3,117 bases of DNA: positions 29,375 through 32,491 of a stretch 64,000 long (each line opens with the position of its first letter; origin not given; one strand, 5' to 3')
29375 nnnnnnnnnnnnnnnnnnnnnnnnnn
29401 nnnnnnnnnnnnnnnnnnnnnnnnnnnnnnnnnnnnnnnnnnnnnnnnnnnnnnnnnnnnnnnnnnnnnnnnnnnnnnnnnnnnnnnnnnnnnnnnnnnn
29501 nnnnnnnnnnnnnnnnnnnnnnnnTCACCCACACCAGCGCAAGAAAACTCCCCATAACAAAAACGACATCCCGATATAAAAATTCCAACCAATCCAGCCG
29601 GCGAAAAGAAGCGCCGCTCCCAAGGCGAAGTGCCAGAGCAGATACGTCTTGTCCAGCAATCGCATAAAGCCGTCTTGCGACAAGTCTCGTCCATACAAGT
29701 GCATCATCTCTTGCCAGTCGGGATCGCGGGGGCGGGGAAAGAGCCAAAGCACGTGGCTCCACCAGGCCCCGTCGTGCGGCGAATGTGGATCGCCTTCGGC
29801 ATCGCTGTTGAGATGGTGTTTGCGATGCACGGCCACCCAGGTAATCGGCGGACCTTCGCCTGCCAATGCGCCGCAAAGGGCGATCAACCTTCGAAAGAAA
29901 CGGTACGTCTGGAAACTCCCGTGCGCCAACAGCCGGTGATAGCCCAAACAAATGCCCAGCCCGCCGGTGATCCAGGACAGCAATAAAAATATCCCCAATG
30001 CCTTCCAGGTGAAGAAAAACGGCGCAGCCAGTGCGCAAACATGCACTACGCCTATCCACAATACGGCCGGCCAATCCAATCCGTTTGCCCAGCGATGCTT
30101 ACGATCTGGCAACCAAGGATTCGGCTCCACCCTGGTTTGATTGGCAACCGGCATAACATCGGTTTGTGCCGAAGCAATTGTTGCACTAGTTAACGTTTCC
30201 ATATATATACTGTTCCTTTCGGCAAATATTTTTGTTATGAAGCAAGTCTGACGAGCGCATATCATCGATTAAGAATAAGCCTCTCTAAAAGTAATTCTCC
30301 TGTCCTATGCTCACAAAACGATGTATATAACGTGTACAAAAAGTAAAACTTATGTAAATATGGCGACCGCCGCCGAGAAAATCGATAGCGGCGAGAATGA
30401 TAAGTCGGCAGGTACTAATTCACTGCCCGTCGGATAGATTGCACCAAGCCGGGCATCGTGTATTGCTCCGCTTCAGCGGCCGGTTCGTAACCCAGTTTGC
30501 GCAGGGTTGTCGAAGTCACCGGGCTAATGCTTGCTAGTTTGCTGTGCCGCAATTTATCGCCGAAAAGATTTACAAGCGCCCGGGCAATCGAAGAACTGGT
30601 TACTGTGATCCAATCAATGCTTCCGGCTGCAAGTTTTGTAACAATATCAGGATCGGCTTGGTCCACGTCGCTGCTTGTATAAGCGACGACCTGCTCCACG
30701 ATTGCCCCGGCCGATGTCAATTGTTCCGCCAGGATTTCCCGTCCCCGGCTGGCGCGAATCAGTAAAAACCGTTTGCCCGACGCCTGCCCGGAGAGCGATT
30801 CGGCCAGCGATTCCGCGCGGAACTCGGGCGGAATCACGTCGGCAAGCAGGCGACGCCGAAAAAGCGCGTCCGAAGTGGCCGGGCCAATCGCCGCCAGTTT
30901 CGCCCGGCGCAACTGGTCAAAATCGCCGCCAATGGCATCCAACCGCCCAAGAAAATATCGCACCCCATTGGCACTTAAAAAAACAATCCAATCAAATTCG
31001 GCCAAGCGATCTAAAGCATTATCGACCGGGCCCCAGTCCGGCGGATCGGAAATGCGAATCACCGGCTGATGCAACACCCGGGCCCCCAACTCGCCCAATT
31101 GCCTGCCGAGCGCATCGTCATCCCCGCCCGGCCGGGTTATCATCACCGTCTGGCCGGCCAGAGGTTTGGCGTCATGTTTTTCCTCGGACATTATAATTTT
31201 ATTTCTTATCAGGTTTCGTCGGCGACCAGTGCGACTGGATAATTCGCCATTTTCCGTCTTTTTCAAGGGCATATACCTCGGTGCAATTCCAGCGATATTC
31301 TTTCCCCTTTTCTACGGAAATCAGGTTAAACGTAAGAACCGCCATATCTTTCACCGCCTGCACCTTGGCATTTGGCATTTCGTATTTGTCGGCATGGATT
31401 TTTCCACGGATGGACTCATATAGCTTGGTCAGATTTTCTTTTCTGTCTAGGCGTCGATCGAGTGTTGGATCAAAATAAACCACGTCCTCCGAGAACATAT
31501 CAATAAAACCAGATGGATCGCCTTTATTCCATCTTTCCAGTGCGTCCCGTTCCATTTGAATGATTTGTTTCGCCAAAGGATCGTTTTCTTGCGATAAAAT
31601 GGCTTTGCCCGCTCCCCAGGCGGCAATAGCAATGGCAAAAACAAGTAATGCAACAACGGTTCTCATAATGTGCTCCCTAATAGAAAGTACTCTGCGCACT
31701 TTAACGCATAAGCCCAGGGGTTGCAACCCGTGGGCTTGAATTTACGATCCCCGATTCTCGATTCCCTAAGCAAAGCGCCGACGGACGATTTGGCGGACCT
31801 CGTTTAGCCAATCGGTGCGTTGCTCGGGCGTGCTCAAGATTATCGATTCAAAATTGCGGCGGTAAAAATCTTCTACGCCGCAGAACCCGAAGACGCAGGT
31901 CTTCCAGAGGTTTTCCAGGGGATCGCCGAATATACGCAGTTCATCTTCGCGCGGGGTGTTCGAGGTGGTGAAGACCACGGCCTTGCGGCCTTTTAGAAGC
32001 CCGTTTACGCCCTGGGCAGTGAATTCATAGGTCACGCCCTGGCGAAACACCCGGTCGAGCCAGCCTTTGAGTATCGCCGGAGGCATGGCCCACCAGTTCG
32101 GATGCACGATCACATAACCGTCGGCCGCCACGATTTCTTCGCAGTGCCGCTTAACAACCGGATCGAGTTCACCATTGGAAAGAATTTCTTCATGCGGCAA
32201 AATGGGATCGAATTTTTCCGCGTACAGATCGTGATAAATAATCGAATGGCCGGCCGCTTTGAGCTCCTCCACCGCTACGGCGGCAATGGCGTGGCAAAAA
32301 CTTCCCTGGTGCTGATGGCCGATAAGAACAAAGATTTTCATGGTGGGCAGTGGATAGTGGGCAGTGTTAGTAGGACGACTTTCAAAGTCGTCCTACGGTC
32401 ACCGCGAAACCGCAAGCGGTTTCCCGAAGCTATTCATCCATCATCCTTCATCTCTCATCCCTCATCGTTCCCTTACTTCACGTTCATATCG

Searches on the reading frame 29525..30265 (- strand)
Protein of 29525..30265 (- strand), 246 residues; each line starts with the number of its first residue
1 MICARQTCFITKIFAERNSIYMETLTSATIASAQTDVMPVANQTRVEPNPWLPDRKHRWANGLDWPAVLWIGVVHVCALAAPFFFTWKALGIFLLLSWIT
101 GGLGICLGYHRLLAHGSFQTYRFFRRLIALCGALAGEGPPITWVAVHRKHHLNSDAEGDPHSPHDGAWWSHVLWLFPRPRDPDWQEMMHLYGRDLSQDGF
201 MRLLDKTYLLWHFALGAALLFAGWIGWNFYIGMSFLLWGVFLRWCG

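Call 8: search_protein_families(library=pfam, proteins=[window:29525-30265:-], max_evalue=0.01)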
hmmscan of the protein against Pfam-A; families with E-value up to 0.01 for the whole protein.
window:29525-30265:- (246 aa): 1 family
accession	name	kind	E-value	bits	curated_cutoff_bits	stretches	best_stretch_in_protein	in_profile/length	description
PF00487.30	FA_desaturase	-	9.1e-11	42.4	29.7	1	86-242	2-168/253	Fatty acid desaturase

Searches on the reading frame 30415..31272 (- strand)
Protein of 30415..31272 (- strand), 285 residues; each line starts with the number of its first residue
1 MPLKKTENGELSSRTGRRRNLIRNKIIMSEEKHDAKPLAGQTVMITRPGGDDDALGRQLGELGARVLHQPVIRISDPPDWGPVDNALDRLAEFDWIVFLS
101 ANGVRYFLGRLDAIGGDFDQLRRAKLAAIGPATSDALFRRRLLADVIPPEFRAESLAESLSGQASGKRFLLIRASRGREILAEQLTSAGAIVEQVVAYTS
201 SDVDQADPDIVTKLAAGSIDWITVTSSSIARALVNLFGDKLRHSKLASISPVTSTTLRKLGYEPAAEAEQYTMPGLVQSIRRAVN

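Call 8: search_protein_families(library=pfam, proteins=[window:30415-31272:-], max_evalue=0.01)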
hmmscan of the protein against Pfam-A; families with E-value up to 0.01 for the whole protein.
window:30415-31272:- (285 aa): 1 family
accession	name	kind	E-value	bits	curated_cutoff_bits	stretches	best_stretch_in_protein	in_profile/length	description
PF02602.20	HEM4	-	1.5e-60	204.6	27.5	1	54-278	2-231/231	Uroporphyrinogen-III synthase HemD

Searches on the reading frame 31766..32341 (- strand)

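Call 8: search_protein_families(library=pfam, proteins=[window:31766-32341:-], max_evalue=0.01)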
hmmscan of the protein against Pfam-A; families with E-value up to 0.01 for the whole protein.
window:31766-32341:- (191 aa): 2 families
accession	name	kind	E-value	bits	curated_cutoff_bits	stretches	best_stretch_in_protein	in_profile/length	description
PF02525.22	Flavodoxin_2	-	7.6e-39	133.9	27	1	1-166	1-177/198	Flavodoxin-like fold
PF03358.20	FMN_red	-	5.3e-15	55.7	24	1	1-126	1-114/152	NADPH-dependent FMN reductase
